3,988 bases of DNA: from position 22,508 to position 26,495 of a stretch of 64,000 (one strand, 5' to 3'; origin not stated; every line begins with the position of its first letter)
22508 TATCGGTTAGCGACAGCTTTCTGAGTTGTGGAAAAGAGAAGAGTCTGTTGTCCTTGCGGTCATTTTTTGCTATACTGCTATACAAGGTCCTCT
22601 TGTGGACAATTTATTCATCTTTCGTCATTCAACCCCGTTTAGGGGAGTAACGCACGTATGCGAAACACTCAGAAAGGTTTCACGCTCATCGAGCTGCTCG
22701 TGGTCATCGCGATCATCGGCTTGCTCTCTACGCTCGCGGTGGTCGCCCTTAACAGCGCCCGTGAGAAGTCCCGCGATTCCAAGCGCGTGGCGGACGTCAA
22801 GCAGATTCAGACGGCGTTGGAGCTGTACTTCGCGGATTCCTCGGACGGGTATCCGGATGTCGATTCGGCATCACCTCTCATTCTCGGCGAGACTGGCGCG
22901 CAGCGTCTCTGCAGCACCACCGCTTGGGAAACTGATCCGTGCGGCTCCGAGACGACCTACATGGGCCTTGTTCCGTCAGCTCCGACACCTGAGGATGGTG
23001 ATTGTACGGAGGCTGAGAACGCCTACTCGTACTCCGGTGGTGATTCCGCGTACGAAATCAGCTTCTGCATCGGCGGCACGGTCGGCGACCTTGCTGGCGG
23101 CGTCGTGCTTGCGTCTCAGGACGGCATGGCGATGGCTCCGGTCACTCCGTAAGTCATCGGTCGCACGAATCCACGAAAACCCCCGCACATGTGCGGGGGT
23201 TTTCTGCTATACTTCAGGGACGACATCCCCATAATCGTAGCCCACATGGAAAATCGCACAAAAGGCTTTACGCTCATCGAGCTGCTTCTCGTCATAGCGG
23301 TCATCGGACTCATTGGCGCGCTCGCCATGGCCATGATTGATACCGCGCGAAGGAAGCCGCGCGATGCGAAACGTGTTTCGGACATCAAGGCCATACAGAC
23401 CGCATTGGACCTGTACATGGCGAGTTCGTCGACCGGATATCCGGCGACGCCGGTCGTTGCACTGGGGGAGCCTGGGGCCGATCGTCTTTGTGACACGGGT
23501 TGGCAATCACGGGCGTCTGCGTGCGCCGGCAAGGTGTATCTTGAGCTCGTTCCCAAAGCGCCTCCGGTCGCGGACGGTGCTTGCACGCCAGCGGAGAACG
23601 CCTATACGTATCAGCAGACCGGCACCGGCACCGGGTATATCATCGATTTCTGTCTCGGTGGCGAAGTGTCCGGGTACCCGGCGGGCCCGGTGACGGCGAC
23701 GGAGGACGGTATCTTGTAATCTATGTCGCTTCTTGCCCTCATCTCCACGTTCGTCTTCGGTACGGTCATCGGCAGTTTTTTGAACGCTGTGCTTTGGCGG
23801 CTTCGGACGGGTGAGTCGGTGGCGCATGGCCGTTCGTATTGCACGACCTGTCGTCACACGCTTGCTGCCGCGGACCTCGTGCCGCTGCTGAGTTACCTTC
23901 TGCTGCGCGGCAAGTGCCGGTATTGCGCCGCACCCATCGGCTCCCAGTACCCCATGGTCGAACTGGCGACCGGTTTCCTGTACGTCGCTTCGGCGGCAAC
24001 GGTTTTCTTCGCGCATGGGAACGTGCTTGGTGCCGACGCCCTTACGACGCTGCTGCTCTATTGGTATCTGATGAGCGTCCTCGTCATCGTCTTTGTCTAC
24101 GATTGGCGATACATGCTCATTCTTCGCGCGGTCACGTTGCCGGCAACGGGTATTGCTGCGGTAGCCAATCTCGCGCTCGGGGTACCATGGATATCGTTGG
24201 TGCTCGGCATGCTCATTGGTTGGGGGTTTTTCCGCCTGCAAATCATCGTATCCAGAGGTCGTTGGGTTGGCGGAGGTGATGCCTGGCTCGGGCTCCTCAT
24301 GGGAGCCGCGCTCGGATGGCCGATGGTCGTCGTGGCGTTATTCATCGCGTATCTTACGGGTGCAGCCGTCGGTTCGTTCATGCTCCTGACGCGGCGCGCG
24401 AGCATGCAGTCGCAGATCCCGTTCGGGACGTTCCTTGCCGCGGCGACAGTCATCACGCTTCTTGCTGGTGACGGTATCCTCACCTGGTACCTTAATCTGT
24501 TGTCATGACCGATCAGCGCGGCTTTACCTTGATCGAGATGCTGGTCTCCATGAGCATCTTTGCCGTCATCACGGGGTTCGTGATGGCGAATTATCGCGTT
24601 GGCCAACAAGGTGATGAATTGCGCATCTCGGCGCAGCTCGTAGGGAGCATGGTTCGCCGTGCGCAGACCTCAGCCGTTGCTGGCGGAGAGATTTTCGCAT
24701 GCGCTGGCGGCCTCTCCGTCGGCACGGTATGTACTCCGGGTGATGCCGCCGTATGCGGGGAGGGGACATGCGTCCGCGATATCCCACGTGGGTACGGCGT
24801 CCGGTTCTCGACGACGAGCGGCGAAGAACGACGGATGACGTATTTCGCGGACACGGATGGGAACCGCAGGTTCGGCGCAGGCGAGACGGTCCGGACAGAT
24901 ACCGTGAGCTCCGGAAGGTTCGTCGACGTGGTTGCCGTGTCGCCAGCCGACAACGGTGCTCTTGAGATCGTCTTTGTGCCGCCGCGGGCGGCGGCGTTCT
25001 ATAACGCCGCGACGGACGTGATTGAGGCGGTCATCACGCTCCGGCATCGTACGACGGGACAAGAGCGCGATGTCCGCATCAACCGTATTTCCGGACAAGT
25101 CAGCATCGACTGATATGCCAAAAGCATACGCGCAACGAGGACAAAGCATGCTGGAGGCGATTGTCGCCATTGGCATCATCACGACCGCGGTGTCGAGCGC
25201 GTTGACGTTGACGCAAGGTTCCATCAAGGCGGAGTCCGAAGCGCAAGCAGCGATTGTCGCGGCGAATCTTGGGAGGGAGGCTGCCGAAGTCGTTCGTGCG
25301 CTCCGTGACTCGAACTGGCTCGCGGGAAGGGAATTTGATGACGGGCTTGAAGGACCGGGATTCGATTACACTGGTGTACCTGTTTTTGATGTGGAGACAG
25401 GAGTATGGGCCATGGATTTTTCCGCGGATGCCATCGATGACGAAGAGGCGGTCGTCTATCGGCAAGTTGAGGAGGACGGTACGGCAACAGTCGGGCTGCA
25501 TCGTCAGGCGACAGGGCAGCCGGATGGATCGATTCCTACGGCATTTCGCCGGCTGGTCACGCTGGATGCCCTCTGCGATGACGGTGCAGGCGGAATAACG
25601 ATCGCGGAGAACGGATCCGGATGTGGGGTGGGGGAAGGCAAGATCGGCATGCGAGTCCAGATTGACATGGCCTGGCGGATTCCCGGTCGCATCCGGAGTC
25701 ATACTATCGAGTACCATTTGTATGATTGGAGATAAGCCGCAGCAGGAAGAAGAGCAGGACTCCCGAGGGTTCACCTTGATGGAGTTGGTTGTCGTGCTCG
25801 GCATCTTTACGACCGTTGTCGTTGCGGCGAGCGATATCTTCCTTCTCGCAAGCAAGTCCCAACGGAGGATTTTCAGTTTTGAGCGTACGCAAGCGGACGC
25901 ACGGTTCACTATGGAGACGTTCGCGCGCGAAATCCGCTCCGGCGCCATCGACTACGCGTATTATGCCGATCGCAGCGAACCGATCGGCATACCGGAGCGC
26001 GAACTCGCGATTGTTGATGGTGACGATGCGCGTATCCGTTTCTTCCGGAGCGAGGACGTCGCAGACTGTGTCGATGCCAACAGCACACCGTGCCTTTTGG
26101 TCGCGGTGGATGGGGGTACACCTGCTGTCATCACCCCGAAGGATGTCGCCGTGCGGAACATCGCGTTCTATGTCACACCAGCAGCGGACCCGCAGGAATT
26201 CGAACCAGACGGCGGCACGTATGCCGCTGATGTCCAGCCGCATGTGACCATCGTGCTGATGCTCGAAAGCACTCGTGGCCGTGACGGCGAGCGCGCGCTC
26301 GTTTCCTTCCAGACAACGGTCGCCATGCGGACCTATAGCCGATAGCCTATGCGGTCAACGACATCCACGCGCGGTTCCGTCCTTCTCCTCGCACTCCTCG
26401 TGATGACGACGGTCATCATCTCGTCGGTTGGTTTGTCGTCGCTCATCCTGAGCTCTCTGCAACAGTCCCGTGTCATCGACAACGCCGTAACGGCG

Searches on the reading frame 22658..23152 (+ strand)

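Call 92: search_protein_families(library=pfam, proteins=[window:22658-23152:+], max_evalue=0.1)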
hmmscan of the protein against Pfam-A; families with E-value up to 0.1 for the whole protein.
window:22658-23152:+ (164 aa): 1 family
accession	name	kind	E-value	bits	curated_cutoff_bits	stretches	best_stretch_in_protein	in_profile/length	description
PF07963.17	N_methyl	-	8e-10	38.3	21.2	1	2-27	1-26/27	Prokaryotic N-terminal methylation motif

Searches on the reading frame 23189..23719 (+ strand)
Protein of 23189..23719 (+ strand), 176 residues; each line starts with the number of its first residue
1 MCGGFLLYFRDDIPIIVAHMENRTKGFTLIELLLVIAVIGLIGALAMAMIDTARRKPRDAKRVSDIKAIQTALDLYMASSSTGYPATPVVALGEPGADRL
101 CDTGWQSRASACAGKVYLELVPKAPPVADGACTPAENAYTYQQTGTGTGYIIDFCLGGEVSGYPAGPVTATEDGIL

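Call 14: search_protein_families(library=pfam, proteins=[window:23189-23719:+], max_evalue=0.001)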
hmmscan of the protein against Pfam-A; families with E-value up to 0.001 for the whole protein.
window:23189-23719:+ (176 aa): 1 family
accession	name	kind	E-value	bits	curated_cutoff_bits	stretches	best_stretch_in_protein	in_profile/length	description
PF07963.17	N_methyl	-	1.3e-06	28.2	21.2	1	22-46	2-26/27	Prokaryotic N-terminal methylation motif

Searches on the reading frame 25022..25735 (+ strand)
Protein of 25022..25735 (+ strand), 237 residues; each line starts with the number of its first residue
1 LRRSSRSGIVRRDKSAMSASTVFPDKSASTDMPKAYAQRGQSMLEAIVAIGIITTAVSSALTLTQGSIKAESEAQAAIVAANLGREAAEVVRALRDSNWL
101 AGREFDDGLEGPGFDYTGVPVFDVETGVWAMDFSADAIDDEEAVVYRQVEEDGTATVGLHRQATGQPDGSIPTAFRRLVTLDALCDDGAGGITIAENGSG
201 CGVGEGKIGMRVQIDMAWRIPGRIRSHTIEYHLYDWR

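Call 14: search_protein_families(library=pfam, proteins=[window:25022-25735:+], max_evalue=0.001)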
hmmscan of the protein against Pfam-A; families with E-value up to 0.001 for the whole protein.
window:25022-25735:+ (237 aa): 0 families

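Call 92: search_protein_families(library=pfam, proteins=[window:25022-25735:+], max_evalue=0.1)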
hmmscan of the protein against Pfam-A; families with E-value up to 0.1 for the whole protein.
window:25022-25735:+ (237 aa): 1 family
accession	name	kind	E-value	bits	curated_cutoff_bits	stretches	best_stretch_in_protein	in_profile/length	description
PF07963.17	N_methyl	-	0.041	13.9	21.2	1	38-60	4-26/27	Prokaryotic N-terminal methylation motif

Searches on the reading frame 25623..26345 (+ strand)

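Call 14: search_protein_families(library=pfam, proteins=[window:25623-26345:+], max_evalue=0.001)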
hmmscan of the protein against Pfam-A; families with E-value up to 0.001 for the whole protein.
window:25623-26345:+ (240 aa): 1 family
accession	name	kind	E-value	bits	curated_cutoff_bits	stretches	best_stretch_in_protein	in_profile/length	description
PF07963.17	N_methyl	-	9.1e-06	25.5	21.2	1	47-69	4-26/27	Prokaryotic N-terminal methylation motif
